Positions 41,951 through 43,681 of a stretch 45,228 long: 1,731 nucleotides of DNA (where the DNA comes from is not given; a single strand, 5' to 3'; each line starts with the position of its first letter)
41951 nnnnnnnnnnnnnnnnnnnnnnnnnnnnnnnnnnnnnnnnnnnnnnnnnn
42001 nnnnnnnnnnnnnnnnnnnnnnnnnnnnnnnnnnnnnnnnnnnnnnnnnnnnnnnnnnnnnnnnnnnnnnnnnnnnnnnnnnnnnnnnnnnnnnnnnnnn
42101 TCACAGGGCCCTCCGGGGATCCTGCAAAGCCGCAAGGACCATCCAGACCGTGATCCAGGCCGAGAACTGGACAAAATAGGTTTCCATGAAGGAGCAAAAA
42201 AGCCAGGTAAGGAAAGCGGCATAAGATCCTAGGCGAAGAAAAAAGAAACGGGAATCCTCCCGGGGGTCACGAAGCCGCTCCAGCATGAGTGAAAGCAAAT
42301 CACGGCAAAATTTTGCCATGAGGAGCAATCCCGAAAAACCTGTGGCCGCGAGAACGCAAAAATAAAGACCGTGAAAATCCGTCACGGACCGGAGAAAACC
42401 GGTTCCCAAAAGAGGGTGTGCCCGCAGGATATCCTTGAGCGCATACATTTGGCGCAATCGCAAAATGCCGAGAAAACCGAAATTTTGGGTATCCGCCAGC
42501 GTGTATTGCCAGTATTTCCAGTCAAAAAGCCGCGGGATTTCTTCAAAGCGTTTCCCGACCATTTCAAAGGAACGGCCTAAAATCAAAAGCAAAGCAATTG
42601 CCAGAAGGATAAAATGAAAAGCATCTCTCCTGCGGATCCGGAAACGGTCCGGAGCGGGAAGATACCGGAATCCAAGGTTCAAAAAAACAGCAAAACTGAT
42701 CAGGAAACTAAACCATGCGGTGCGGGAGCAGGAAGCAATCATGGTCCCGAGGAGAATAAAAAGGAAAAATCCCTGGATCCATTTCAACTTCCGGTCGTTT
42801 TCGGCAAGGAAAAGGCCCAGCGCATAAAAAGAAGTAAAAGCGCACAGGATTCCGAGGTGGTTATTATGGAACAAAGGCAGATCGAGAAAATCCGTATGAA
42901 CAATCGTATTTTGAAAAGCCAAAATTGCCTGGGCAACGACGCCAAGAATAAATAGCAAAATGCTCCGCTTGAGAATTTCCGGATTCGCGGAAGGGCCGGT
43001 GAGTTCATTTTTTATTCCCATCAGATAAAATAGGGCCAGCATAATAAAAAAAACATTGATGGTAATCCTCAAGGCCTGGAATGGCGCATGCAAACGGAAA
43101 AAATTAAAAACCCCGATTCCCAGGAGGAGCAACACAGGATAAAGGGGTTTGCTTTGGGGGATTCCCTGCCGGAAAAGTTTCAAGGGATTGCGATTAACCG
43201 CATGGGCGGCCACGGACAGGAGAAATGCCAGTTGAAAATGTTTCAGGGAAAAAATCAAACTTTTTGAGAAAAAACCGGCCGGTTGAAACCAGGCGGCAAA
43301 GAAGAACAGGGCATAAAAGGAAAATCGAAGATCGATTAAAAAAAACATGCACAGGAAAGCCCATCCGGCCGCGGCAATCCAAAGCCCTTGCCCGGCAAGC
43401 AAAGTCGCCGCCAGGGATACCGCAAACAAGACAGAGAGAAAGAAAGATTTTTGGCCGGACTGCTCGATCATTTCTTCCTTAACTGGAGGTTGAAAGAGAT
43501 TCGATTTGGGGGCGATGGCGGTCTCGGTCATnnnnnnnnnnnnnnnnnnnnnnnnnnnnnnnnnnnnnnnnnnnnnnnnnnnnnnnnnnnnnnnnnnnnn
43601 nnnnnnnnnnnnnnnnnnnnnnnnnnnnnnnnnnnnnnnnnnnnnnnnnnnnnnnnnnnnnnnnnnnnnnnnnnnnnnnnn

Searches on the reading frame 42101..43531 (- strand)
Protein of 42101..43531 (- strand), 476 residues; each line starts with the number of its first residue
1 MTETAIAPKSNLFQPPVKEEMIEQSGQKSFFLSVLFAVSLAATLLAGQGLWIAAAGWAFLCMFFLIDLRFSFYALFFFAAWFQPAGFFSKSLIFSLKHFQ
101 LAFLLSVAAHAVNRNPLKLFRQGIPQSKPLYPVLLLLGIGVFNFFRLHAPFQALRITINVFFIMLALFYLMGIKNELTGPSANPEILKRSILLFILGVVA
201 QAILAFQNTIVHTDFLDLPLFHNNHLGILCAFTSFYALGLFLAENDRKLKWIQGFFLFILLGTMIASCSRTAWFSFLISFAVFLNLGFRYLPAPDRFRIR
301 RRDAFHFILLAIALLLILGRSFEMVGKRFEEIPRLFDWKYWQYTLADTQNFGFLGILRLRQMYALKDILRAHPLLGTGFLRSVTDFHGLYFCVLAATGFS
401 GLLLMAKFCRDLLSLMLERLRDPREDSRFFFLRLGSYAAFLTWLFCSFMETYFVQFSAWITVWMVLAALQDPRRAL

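Call 25: find_encoding_contigs(protein=window:42101-43531:-, flank=10000, max_places=8)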
Protein window:42101-43531:- (476 aa): 5 contigs read that carry it; 4 places shown.
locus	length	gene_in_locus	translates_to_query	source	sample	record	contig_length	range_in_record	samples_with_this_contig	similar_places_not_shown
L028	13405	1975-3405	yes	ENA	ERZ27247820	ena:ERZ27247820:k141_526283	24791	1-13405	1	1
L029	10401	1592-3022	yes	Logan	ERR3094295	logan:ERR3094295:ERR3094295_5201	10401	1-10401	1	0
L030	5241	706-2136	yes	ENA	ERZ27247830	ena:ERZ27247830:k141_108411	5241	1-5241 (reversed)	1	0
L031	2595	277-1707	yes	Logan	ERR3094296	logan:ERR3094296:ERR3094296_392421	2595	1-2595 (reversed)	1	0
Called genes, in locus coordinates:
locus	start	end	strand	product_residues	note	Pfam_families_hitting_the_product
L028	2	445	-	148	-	?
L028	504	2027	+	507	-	PF13231:PMT_2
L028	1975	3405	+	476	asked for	PF04932:Wzy_C (weak)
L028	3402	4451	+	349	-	PF13439:Glyco_transf_4 (weak), PF13579:Glyco_trans_4_4 (faint), PF00534:Glycos_transf_1, PF13692:Glyco_trans_1_4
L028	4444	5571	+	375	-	PF02350:Epimerase_2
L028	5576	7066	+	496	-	PF09852:DUF2079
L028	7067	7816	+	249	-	PF00535:Glycos_transf_2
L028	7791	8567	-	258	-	PF00535:Glycos_transf_2, PF10111:Glyco_tranf_2_2 (faint)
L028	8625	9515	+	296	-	PF00535:Glycos_transf_2, PF13641:Glyco_tranf_2_3, PF10111:Glyco_tranf_2_2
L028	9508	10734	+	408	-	PF04932:Wzy_C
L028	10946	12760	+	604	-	PF02543:Carbam_trans_N, PF16861:Carbam_trans_C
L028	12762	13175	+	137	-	PF19588:SxtJ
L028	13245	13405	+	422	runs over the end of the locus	PF01075:Glyco_transf_9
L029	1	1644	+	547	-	?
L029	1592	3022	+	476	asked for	PF04932:Wzy_C (weak)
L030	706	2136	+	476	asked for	PF04932:Wzy_C (weak)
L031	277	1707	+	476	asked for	PF04932:Wzy_C (weak)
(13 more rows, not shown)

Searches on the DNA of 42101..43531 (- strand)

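Call 64: search_rna_families(source=L028, start=1, end=520, threshold=evalue, max_evalue=1)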
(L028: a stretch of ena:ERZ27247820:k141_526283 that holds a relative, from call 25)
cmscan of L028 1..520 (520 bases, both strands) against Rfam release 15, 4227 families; matches with E-value up to 1: 2.
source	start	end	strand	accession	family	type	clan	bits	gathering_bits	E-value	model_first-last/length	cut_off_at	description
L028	271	290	-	RF03085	abiF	Gene; sRNA;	-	20.5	37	0.44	1-37/37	no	abiF RNA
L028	72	100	-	RF04067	mir-4520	Gene; miRNA;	-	17.3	90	0.41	12-58/70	no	mir-4520 microRNA precursor family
